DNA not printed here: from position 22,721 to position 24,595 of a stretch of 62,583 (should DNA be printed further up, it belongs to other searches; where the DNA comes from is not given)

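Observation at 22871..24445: Noc-type ParB paralogue without the membrane-targeting N-terminus but with an acidic insertion of about 270 aa, and no soj/spo0J beside it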

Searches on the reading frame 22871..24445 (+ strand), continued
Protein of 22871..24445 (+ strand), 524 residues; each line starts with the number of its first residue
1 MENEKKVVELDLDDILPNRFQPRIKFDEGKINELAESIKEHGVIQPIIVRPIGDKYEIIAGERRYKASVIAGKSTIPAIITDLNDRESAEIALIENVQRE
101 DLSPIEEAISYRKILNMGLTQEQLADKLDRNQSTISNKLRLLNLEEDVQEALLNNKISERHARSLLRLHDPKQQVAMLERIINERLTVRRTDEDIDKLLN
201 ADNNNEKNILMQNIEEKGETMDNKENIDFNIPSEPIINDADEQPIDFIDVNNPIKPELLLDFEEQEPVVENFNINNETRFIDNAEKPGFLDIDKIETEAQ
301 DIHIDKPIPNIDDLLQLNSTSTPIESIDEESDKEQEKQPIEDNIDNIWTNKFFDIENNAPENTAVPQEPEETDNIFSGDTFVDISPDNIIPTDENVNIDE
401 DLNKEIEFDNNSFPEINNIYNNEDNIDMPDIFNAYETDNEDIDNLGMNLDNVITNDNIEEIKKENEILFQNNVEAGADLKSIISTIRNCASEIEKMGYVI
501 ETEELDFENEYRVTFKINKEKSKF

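Call 25: find_encoding_contigs(protein=P0066, flank=10000, max_places=1)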
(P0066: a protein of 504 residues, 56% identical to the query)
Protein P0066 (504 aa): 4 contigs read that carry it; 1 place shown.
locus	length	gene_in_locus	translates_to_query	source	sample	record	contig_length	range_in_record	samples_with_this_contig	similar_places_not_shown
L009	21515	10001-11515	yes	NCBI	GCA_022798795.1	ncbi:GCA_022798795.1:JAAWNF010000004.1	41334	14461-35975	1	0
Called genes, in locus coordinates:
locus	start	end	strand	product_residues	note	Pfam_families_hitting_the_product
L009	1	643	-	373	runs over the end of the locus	PF00712:DNA_pol3_beta, PF02767:DNA_pol3_beta_2, PF02768:DNA_pol3_beta_3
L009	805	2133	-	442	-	PF11638:DnaA_N (weak), PF00308:Bac_DnaA, PF01695:IstB_IS21 (weak), PF00004:AAA (weak), PF13173:AAA_14 (weak), PF08299:Bac_DnaA_C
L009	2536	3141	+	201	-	-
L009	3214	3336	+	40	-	PF00468:Ribosomal_L34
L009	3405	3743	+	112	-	PF00825:Ribonuclease_P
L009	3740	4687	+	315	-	PF02096:60KD_IMP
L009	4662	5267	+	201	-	PF07650:KH_2 (weak), PF13083:KH_KhpA-B, PF01424:R3H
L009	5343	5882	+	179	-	PF01966:HD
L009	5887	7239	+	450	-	PF10396:TrmE_N, PF00350:Dynamin_N (faint), PF12631:MnmE_helical, PF00071:Ras (faint), PF01926:MMR_HSR1, PF02421:FeoB_N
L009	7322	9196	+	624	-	PF00890:FAD_binding_2 (faint), PF01134:GIDA, PF12831:FAD_oxidored (weak), PF21680:GIDA_C_1st, PF13932:SAM_GIDA_C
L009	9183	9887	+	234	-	PF02527:GidB, PF05175:MTS (weak), PF13847:Methyltransf_31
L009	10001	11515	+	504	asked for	PF02195:ParB_N, PF17762:HTH_ParB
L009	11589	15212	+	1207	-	-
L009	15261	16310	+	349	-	PF01494:FAD_binding_3, PF04820:Trp_halogenase (faint), PF07992:Pyr_redox_2 (weak), PF13738:Pyr_redox_3 (weak)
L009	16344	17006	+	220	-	PF01966:HD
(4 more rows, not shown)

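Call 26: find_encoding_contigs(protein=P0084, flank=10000, max_places=1)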
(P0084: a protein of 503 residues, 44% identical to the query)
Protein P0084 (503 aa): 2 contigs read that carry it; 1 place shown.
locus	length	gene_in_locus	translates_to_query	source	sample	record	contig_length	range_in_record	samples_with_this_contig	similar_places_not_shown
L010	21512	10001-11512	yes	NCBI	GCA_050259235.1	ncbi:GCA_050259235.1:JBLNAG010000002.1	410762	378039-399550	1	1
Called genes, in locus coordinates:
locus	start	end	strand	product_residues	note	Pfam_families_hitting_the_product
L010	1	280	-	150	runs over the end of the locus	PF06338:ComK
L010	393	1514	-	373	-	PF00712:DNA_pol3_beta, PF02767:DNA_pol3_beta_2, PF02768:DNA_pol3_beta_3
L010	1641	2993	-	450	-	PF11638:DnaA_N, PF00308:Bac_DnaA, PF01695:IstB_IS21, PF13173:AAA_14 (weak), PF13401:AAA_22 (weak), PF00004:AAA (weak), PF00910:RNA_helicase (faint), PF08299:Bac_DnaA_C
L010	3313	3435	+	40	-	PF00468:Ribosomal_L34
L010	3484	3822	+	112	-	PF00825:Ribonuclease_P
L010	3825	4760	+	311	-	PF02096:60KD_IMP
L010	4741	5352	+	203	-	PF13083:KH_KhpA-B, PF01424:R3H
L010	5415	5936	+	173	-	PF01966:HD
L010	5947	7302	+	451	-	PF10396:TrmE_N, PF00350:Dynamin_N (faint), PF12631:MnmE_helical, PF03193:RsgA_GTPase (faint), PF01926:MMR_HSR1, PF02421:FeoB_N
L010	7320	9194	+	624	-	PF00890:FAD_binding_2 (faint), PF01134:GIDA, PF07992:Pyr_redox_2 (weak), PF12831:FAD_oxidored (faint), PF21680:GIDA_C_1st, PF13932:SAM_GIDA_C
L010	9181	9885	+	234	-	PF13847:Methyltransf_31 (faint), PF02527:GidB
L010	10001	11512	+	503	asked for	PF02195:ParB_N, PF17762:HTH_ParB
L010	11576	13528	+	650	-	PF00270:DEAD (faint), PF04851:ResIII, PF17757:UvrB_inter, PF27431:UvrB_3rd, PF00271:Helicase_C, PF12344:UvrB, PF02151:UVR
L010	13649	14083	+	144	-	PF04020:Phage_holin_4_2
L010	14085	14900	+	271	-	PF01790:LGT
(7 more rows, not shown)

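Call 27: find_encoding_contigs(protein=P0106, flank=10000, max_places=1)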
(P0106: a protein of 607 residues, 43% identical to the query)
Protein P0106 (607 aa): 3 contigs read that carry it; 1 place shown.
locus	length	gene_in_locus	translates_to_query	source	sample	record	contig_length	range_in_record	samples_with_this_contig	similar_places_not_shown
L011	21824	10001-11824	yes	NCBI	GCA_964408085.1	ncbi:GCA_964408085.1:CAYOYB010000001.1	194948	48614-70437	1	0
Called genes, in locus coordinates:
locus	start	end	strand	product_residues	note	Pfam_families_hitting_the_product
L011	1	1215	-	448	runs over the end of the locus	PF11638:DnaA_N, PF00308:Bac_DnaA, PF01695:IstB_IS21, PF00004:AAA (weak), PF08299:Bac_DnaA_C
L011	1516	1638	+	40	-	PF00468:Ribosomal_L34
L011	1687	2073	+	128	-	PF00825:Ribonuclease_P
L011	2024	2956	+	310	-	PF02096:60KD_IMP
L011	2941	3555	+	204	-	PF07650:KH_2, PF13083:KH_KhpA-B, PF01424:R3H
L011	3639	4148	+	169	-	PF01966:HD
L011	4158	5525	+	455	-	PF10396:TrmE_N, PF00350:Dynamin_N (faint), PF12631:MnmE_helical, PF00071:Ras (weak), PF01926:MMR_HSR1, PF02421:FeoB_N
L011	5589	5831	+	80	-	-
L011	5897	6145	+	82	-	-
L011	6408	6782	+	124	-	-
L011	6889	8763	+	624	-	PF00890:FAD_binding_2 (faint), PF01134:GIDA, PF07992:Pyr_redox_2 (faint), PF12831:FAD_oxidored (faint), PF21680:GIDA_C_1st, PF13932:SAM_GIDA_C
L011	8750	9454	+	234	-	PF02527:GidB, PF13847:Methyltransf_31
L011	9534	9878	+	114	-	PF20403:DUF6693 (faint), PF14018:DUF4234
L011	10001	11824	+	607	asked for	PF02195:ParB_N, PF17762:HTH_ParB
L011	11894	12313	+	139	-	PF01741:MscL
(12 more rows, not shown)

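Call 32: find_related_loci(query=A1, collection=genome_contigs, flank=10000)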
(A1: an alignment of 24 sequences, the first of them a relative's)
Query A1 (524 aa) in genome_contigs; peptide patterns used: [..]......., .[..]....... (x = any residue, [..] = any of these).
600 stretches matched a pattern (row limit reached: there are more); 595 encode a relative of the query (tblastn E <= 1e-3); the best 80 are kept; 80 distinct loci.
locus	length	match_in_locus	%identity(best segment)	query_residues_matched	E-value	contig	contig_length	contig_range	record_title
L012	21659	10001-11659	44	10-519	2e-106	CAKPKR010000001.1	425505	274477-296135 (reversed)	MAG: uncultured Bacilli bacterium isolate REFINED_METABAT215_TOP10_CONTIGS_1500_ASSEMBLY_K77_MERGED__Hadza_MoBio_hadza-E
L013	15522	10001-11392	55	3-519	1e-102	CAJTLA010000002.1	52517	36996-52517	MAG TPA_asm: uncultured Bacilli bacterium isolate MGBC102946 genome assembly, contig: MGBC102946.2, whole genome shotgun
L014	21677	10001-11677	40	3-513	2e-98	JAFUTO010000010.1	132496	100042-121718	MAG: Bacilli bacterium isolate RGIG4813 Roe_deer_Reticulum.Co__c207723, whole genome shotgun sequence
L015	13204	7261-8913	74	1-519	9e-93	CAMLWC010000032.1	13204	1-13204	MAG: uncultured Tenericutes bacterium isolate ERR4303194_bin.18_MetaWRAP_v1.1_MAG genome assembly, contig: NODE_3998_len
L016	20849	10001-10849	55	5-305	9e-90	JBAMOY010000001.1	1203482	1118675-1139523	MAG: Bacilli bacterium isolate contig_25558.circular contig_25558, whole genome shotgun sequence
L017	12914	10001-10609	72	4-205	1e-88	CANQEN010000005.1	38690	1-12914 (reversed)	MAG: uncultured Bacilli bacterium isolate Lapin-007__bin2 genome assembly, contig: Lapin-007__NODE_277_length_38690_cov_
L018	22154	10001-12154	62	1-519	5e-88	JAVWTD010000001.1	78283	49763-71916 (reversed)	MAG: Bacilli bacterium isolate CGS3Y3-bin41 NODE_174_length_78283_cov_14.677686, whole genome shotgun sequence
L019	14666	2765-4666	54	6-520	2e-85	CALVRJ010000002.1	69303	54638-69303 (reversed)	MAG: uncultured Bacilli bacterium isolate BRZ_HN__bin10 genome assembly, contig: BRZ_HN__NODE_333_length_69303_cov_9.802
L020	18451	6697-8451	47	10-524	5e-84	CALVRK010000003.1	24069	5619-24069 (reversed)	MAG: uncultured Bacilli bacterium isolate BRZ_RP__bin37 genome assembly, contig: BRZ_RP__NODE_3074_length_24069_cov_5.02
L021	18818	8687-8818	45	477-520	1e-7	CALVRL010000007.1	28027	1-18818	MAG: uncultured Bacilli bacterium isolate BRZ_N__bin116 genome assembly, contig: BRZ_N__NODE_3885_length_28027_cov_6.829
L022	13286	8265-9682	65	5-519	4e-77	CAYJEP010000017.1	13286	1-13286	MAG TPA_asm: uncultured Muribaculaceae bacterium isolate ERP123703_co2_237 genome assembly, contig: NODE_3247_length_132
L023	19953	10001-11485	37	1-519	8e-77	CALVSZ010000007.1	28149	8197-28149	MAG: uncultured Bacilli bacterium isolate BRZ_NS__bin83 genome assembly, contig: BRZ_NS__NODE_1668_length_28149_cov_5.15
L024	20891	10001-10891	48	1-285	5e-76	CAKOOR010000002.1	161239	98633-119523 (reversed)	MAG: uncultured Bacilli bacterium isolate REFINED_METABAT215_TOP10_CONTIGS_1500_ASSEMBLY_K77_MERGED__Hadza_PheChl_Fiber-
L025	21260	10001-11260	36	5-521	2e-74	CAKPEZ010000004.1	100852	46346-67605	MAG: uncultured Bacilli bacterium isolate REFINED_METABAT215_TOP10_CONTIGS_1500_ASSEMBLY_K77_MERGED__Hadza_MoBio_hadza-A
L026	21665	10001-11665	48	6-520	4e-74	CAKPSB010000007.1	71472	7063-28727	MAG: uncultured Bacilli bacterium isolate REFINED_METABAT215_TOP10_CONTIGS_1500_ASSEMBLY_K77_MERGED__Hadza_MoBio_hadza-I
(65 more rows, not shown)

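Call 50: predict_structure(alignment_id=A2)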
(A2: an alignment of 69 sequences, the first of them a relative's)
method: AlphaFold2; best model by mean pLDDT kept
length: 524 residues; sequences in the alignment: 69
mean_pLDDT: 67.4   pTM: 0.43
mean pLDDT of the five models: 67.4, 67.0, 65.9, 64.1, 63.6
residues with pLDDT >= 90: 170; 70-90: 89; 50-70: 55; < 50: 210
segments of 3 or more residues with pLDDT < 50: 1-3, 210-230, 237-242, 258-262, 271-280, 287-289, 326-333, 339-351, 353-413, 415-476
pLDDT, mean of each block of 10 residues (from residue 1): 69 91 79 91 88 93 92 94 88 84 89 90 91 93 96 95 97 97 97 95 64 43 42 51 49 50 46 42 51 73 73 68 44 45 41 45 43 39 37 42 41 44 37 36 39 40 39 59 93 93 93 93 67
secondary structure, 60 per line:
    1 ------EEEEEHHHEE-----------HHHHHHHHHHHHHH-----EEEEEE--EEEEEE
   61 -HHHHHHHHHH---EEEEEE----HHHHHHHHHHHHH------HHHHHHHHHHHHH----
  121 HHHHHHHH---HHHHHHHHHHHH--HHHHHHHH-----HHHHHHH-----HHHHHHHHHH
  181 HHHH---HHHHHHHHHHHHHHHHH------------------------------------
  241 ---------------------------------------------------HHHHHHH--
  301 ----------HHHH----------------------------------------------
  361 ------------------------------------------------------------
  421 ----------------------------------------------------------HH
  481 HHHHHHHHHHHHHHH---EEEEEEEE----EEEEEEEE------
elements in order: E7-11 H28-41 E47-52 E55-60 H62-71 E75-80 H85-97 H104-116 H121-128 H132-143 H146-153 H159-165 H171-184 H188-204 H292-298 H311-314 H479-495 E499-506 E511-518

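Call 66: find_encoding_contigs(protein=P0043, flank=10000, max_places=1)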
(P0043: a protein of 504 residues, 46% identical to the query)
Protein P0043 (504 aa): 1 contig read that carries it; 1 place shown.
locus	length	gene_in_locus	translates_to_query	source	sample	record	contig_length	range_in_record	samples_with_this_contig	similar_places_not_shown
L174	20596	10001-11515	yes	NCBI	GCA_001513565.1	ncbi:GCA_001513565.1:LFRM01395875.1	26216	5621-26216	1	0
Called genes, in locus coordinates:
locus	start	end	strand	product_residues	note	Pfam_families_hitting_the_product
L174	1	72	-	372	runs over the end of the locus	PF02463:SMC_N, PF13175:AAA_15 (weak)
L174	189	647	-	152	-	PF06338:ComK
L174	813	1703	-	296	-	PF00712:DNA_pol3_beta (faint), PF02767:DNA_pol3_beta_2, PF02768:DNA_pol3_beta_3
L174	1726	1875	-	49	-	-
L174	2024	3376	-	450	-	PF11638:DnaA_N, PF00308:Bac_DnaA, PF01695:IstB_IS21, PF08299:Bac_DnaA_C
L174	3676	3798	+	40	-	PF00468:Ribosomal_L34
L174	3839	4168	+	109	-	PF00825:Ribonuclease_P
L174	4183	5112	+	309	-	PF02096:60KD_IMP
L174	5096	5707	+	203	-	PF13083:KH_KhpA-B, PF01424:R3H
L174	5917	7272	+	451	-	PF10396:TrmE_N, PF00350:Dynamin_N (faint), PF12631:MnmE_helical, PF01926:MMR_HSR1, PF02421:FeoB_N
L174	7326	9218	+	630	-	PF00890:FAD_binding_2 (faint), PF01134:GIDA, PF12831:FAD_oxidored (faint), PF21680:GIDA_C_1st, PF13932:SAM_GIDA_C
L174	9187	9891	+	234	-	PF02527:GidB, PF13847:Methyltransf_31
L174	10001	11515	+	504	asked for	PF02195:ParB_N, PF17762:HTH_ParB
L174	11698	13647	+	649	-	PF00270:DEAD (faint), PF04851:ResIII, PF17757:UvrB_inter, PF27431:UvrB_3rd, PF00271:Helicase_C, PF12344:UvrB, PF02151:UVR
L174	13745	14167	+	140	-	PF04020:Phage_holin_4_2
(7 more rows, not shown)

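Call 70: find_encoding_contigs(protein=P0002, flank=10000, max_places=2)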
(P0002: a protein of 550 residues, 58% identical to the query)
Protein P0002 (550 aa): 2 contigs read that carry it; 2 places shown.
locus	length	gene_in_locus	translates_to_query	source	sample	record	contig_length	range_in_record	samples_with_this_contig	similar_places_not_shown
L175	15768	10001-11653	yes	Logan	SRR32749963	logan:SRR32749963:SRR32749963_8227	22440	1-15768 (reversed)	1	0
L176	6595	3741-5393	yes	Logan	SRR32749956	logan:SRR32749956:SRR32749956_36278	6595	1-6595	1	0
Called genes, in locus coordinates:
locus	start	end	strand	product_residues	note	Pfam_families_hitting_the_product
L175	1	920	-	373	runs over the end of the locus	PF00712:DNA_pol3_beta, PF02767:DNA_pol3_beta_2, PF02768:DNA_pol3_beta_3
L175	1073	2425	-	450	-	PF11638:DnaA_N, PF00308:Bac_DnaA, PF01695:IstB_IS21, PF13173:AAA_14 (weak), PF00004:AAA (weak), PF08299:Bac_DnaA_C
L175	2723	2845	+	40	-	PF00468:Ribosomal_L34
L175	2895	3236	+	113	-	PF00825:Ribonuclease_P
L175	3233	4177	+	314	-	PF02096:60KD_IMP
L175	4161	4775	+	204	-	PF13083:KH_KhpA-B (weak), PF01424:R3H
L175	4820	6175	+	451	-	PF10396:TrmE_N, PF00350:Dynamin_N (faint), PF12631:MnmE_helical, PF00071:Ras (weak), PF01926:MMR_HSR1, PF02421:FeoB_N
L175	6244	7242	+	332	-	PF14398:ATPgrasp_YheCD (faint), PF14397:ATPgrasp_ST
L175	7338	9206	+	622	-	PF00890:FAD_binding_2 (faint), PF01134:GIDA, PF07992:Pyr_redox_2 (weak), PF12831:FAD_oxidored (weak), PF21680:GIDA_C_1st, PF13932:SAM_GIDA_C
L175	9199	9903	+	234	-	PF02527:GidB, PF13847:Methyltransf_31 (weak)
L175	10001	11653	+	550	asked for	PF02195:ParB_N, PF17762:HTH_ParB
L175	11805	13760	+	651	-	PF00270:DEAD (faint), PF04851:ResIII, PF17757:UvrB_inter, PF27431:UvrB_3rd, PF00271:Helicase_C, PF12344:UvrB, PF02151:UVR (weak)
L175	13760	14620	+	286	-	PF04055:Radical_SAM, PF13186:SPASM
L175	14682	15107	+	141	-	PF04020:Phage_holin_4_2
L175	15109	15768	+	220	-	?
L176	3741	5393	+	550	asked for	PF02195:ParB_N, PF17762:HTH_ParB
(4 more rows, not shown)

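Call 79: fold_search(model_id=the predicted structure, library=pdb)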
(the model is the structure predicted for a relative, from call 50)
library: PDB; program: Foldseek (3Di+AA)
matches with E <= 10: 207; with E <= 0.001: 44
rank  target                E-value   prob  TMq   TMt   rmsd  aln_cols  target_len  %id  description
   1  7nfu_B                5.7e-21  1.00  0.34  0.76   3.6       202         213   53  Crystal structure of C-terminally truncated Geobacillus thermoleovorans nucleoid occlusion protein Noc (released 2021-02-17)
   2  7nfu_A                7.6e-21  1.00  0.35  0.76   2.9       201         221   53  Crystal structure of C-terminally truncated Geobacillus thermoleovorans nucleoid occlusion protein Noc (released 2021-02-17)
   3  7ng0                  3.1e-20  1.00  0.20  0.51  12.9       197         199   53  Crystal structure of N- and C-terminally truncated Geobacillus thermoleovorans nucleoid occlusion protein Noc (released 2021-02-17)
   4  7ol9_B                6.0e-20  1.00  0.20  0.50  14.0       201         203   50  Crystal structure of C-terminally truncated Bacillus subtilis nucleoid occlusion protein (Noc) complexed to the Noc-bi (released 2022-03-09)
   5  1vz0_F                5.0e-19  1.00  0.30  0.80  11.9       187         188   49  Chromosome segregation protein Spo0J from Thermus thermophilus (released 2004-07-19)
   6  1vz0_A                5.3e-19  1.00  0.30  0.81  11.9       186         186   49  Chromosome segregation protein Spo0J from Thermus thermophilus (released 2004-07-19)
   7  7ol9_A                5.3e-19  1.00  0.20  0.50  13.5       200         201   50  Crystal structure of C-terminally truncated Bacillus subtilis nucleoid occlusion protein (Noc) complexed to the Noc-bi (released 2022-03-09)
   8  1vz0_E                1.5e-18  1.00  0.31  0.80  11.8       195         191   48  Chromosome segregation protein Spo0J from Thermus thermophilus (released 2004-07-19)
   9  1vz0_C                1.9e-18  1.00  0.30  0.80  11.8       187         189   49  Chromosome segregation protein Spo0J from Thermus thermophilus (released 2004-07-19)
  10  6sdk_B                3.0e-18  1.00  0.19  0.48  13.0       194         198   43  Crystal structure of bacterial ParB dimer bound to CDP (released 2019-10-23)
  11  1vz0_H                3.4e-18  1.00  0.30  0.81  11.9       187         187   49  Chromosome segregation protein Spo0J from Thermus thermophilus (released 2004-07-19)
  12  7bnr_A                4.7e-18  1.00  0.20  0.51  12.7       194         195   41  Crystal structure of a ParB Q52A mutant from Myxococcus xanthus bound to CTPyS (released 2021-09-08)
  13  7bnk_A                5.6e-18  1.00  0.19  0.50  12.8       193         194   42  Crystal structure of ParB from Myxococcus xanthus bound to CDP and Monothiophosphate (released 2021-09-08)
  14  7bnk_B                1.0e-17  1.00  0.19  0.48  12.8       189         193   43  Crystal structure of ParB from Myxococcus xanthus bound to CDP and Monothiophosphate (released 2021-09-08)
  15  1vz0_B                1.2e-17  1.00  0.31  0.80  11.7       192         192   48  Chromosome segregation protein Spo0J from Thermus thermophilus (released 2004-07-19)
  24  8qa9_B                6.3e-12  1.00  0.31  0.70   3.8       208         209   30  Crystal structure of the RK2 plasmid encoded co-complex of the C-terminally truncated transcriptional repressor protei (released 2024-02-21)
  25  8qa9_A                7.0e-12  1.00  0.31  0.69   4.0       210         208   30  Crystal structure of the RK2 plasmid encoded co-complex of the C-terminally truncated transcriptional repressor protei (released 2024-02-21)
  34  6y93_B                3.1e-07  1.00  0.21  0.88   1.7       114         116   52  Crystal structure of the DNA-binding domain of the Nucleoid Occlusion Factor (Noc) complexed to the Noc-binding site ( (released 2020-08-05)
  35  6y93_A                7.1e-07  1.00  0.19  0.91   1.3       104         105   48  Crystal structure of the DNA-binding domain of the Nucleoid Occlusion Factor (Noc) complexed to the Noc-binding site ( (released 2020-08-05)
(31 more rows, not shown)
